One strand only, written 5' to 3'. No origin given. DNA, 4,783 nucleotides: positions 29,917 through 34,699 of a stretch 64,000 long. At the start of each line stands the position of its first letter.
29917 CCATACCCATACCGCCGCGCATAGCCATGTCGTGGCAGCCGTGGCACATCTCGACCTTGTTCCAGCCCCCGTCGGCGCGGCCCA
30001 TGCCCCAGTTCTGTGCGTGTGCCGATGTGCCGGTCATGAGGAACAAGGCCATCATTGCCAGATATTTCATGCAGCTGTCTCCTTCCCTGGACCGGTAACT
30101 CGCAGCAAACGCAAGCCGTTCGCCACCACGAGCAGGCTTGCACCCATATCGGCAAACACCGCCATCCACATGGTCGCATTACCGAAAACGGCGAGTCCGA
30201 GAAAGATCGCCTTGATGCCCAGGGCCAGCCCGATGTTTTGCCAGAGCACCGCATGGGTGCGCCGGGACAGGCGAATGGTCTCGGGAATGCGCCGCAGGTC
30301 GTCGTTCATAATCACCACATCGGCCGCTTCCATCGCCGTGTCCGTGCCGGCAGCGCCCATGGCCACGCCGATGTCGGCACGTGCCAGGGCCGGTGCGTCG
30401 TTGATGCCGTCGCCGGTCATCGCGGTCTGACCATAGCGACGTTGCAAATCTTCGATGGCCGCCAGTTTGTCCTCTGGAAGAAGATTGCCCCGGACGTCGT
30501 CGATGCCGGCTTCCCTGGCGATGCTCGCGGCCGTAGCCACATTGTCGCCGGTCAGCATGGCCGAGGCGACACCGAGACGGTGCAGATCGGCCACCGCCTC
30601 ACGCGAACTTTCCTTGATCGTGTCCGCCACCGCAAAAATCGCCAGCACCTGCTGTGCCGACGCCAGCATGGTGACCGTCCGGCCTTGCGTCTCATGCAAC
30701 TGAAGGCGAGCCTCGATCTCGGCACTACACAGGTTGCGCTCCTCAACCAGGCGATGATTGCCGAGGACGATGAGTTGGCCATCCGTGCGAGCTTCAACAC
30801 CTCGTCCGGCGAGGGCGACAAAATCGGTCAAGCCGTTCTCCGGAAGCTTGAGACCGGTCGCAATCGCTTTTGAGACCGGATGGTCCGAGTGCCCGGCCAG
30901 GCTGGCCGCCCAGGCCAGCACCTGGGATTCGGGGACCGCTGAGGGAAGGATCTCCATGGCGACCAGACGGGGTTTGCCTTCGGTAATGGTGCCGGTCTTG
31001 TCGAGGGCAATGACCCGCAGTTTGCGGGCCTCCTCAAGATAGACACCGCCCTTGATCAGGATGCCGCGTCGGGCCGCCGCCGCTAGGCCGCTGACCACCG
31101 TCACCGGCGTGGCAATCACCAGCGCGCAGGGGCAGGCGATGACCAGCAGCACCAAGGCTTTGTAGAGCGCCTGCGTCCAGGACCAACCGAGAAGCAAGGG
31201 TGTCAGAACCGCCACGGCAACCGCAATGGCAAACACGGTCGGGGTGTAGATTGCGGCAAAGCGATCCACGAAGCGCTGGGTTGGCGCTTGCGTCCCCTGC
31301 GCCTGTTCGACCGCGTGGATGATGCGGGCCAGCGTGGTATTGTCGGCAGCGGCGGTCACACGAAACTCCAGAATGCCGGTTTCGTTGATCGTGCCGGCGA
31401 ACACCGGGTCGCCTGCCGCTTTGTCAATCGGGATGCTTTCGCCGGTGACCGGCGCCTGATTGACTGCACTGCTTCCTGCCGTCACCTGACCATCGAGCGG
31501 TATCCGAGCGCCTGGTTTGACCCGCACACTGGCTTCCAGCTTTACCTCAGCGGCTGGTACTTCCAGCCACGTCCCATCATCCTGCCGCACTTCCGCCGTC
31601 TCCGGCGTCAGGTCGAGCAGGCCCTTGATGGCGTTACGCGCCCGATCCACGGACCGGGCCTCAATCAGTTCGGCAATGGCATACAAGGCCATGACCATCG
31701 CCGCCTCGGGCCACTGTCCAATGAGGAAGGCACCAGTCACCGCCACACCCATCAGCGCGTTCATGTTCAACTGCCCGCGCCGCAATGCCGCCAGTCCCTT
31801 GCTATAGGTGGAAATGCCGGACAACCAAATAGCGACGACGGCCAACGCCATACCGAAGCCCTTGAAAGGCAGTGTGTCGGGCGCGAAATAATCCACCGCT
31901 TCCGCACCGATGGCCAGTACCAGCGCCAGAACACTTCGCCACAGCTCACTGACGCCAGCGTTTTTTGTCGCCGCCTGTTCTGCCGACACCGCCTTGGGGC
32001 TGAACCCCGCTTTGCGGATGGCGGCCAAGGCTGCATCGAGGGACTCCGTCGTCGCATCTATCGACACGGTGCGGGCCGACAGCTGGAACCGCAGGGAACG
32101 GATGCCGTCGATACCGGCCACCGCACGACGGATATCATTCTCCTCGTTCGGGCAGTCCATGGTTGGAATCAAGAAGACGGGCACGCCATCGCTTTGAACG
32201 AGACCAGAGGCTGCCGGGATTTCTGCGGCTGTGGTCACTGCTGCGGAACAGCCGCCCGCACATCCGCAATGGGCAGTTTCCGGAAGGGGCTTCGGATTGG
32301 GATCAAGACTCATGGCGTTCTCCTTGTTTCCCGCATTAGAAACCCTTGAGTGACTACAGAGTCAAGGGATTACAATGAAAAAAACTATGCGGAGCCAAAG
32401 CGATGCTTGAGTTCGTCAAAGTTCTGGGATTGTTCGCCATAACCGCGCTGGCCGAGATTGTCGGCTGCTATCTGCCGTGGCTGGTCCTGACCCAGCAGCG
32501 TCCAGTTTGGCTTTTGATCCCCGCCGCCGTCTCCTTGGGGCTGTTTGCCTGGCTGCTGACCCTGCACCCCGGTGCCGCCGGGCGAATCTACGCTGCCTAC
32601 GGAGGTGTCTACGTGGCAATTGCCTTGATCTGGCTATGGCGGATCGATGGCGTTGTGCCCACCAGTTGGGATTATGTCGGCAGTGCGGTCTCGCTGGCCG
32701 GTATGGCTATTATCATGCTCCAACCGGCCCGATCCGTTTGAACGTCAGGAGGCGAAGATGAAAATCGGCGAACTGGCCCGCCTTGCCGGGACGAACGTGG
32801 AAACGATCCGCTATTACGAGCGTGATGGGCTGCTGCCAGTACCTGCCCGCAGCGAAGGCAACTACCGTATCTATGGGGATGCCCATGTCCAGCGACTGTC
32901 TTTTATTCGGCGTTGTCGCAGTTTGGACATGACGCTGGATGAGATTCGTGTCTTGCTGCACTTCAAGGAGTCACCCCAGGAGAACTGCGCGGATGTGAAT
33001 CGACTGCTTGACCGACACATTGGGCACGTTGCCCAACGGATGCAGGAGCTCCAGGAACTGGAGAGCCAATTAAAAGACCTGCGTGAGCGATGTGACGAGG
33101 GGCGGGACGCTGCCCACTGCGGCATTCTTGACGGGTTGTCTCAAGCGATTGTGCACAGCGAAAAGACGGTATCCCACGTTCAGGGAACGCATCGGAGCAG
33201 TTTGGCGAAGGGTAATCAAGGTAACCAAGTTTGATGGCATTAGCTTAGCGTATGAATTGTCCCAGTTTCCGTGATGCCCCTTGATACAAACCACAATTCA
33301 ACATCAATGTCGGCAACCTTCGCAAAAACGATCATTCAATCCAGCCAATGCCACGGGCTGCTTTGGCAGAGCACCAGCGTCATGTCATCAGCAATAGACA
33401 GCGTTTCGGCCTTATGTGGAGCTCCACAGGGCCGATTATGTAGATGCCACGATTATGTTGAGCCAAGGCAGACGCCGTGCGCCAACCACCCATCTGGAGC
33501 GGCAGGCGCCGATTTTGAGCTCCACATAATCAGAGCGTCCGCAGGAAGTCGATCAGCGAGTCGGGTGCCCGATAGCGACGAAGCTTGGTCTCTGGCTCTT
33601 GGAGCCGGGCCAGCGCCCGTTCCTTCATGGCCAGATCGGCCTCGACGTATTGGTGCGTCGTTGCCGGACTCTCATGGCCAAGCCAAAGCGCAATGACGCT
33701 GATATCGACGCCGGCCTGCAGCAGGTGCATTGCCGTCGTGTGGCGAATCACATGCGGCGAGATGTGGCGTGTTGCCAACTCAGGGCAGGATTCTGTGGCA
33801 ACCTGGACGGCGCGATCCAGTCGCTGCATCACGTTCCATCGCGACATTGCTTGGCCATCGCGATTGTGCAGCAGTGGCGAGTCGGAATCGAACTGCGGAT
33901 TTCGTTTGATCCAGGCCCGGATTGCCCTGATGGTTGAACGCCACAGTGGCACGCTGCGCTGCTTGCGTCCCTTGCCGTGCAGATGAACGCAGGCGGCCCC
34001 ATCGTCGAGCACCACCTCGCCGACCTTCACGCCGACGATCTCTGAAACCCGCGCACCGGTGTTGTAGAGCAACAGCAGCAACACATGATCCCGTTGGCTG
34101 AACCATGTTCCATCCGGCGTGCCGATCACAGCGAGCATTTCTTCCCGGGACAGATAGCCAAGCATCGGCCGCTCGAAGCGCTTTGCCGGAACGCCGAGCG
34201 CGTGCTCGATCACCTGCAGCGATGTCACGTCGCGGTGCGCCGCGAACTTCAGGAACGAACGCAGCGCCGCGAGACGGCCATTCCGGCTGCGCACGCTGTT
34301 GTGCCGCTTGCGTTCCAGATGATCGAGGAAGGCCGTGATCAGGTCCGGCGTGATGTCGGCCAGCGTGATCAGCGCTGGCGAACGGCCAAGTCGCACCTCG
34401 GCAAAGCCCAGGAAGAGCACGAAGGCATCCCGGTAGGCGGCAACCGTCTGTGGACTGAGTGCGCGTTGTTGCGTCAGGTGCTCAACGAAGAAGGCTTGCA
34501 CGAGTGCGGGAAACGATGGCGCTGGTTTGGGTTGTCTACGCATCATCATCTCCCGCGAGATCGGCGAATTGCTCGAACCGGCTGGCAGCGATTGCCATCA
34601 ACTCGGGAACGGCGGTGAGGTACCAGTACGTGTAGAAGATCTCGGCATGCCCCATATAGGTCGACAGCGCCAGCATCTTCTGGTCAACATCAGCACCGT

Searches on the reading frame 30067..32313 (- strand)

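Call 50: search_protein_families(library=ncbifam, proteins=[window:30067-32313:-], max_evalue=0.00001)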
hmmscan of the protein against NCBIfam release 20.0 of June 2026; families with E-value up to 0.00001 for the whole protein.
window:30067-32313:- (748 aa): 18 families
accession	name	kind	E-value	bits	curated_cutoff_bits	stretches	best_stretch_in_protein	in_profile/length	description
TIGR01525.1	ATPase-IB_hvy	subfamily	2.4e-179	597.8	346.25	1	184-736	1-560/560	heavy metal translocating P-type ATPase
NF008262.1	PRK11033.1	equivalog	1.3e-164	549.6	1005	1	22-739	20-730/731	zinc/cadmium/mercury/lead-transporting ATPase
TIGR01512.1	ATPase-IB2_Cd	subfamily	2.5e-151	504.7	313.5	1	185-738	2-494/494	cadmium family heavy metal-translocating P-type ATPase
NF033775.1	P_type_ZntA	exception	2.8e-150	502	1240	1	12-738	25-730/732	Zn(II)/Cd(II)/Pb(II) translocating P-type ATPase ZntA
TIGR01511.1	ATPase-IB1_Cu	subfamily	9.1e-125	417.6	397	1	167-736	3-541/542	copper-translocating P-type ATPase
NF007952.0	PRK10671.1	equivalog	2.1e-122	409.9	1316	1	5-739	72-834/838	copper-exporting P-type ATPase CopA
TIGR01494.1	ATPase_P-type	subfamily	4.5e-78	262.8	62.3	1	207-717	2-470/478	HAD-IC family P-type ATPase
TIGR01647.1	ATPase-IIIA_H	equivalog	1.5e-53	182.1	615.5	2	185-475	39-329/755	plasma-membrane proton-efflux P-type ATPase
TIGR01497.1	kdpB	equivalog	5.1e-49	167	527.9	1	216-681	86-561/675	potassium-transporting ATPase subunit KdpB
NF010609.0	PRK14010.1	equivalog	5.6e-45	153.7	1323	1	213-680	78-555/673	K(+)-transporting ATPase subunit B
TIGR01522.1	ATPase-IIA2_Ca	equivalog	8e-33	113.2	798.3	2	613-678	573-638/854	calcium-transporting P-type ATPase, PMR1-type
TIGR01517.1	ATPase-IIB_Ca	equivalog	4.1e-31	108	507.05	2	613-686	613-685/882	calcium-translocating P-type ATPase, PMCA-type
TIGR01106.1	ATPase-IIC_X-K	subfamily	5.9e-26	90.6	946.1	2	613-680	669-736/997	Na,H/K antiporter P-type ATPase subunit alpha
TIGR01523.1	ATPase-IID_K-Na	equivalog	6.2e-25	87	645.05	2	613-687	677-751/997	potassium/sodium efflux P-type ATPase, fungal-type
TIGR01116.1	ATPase-IIA1_Ca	equivalog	1.4e-24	86.3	703.4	2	555-681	456-596/799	calcium-translocating P-type ATPase, SERCA-type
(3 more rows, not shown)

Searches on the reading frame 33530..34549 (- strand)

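Call 50: search_protein_families(library=ncbifam, proteins=[window:33530-34549:-], max_evalue=0.00001)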
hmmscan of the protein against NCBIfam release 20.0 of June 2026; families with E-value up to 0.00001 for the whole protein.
window:33530-34549:- (339 aa): 10 families
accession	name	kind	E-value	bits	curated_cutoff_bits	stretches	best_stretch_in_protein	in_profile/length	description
TIGR02224.1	recomb_XerC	equivalog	1e-51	176.1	335.15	1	21-309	3-282/295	tyrosine recombinase XerC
NF001399.0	PRK00283.1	subfamily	7.9e-46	156.7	279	1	21-302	12-281/300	tyrosine recombinase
TIGR02225.1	recomb_XerD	equivalog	1.3e-45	156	329.6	1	21-302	3-272/290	site-specific tyrosine recombinase XerD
NF040815.2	recomb_XerA_Arch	equivalog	6.7e-39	134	220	1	24-306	6-256/263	site-specific tyrosine recombinase/integron integrase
NF002331.0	PRK01287.1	subfamily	4.9e-22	78.4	371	1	17-303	30-311/365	site-specific tyrosine recombinase XerC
TIGR02249.1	integrase_gron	subfamily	6.6e-20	71.7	265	2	27-219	10-182/315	integron integrase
NF003462.0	PRK05084.1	equivalog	1.4e-17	63.5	267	1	152-318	195-358/360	tyrosine recombinase XerS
NF011946.0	PRK15417.1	equivalog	3.5e-14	52.7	435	1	36-216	34-194/337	integron integrase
NF007370.0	PRK09870.1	subfamily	5.5e-13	49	221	1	132-301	12-176/200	tyrosine-type DNA invertase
NF007371.0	PRK09871.1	subfamily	1e-09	38.2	222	1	134-307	8-177/198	tyrosine-type DNA invertase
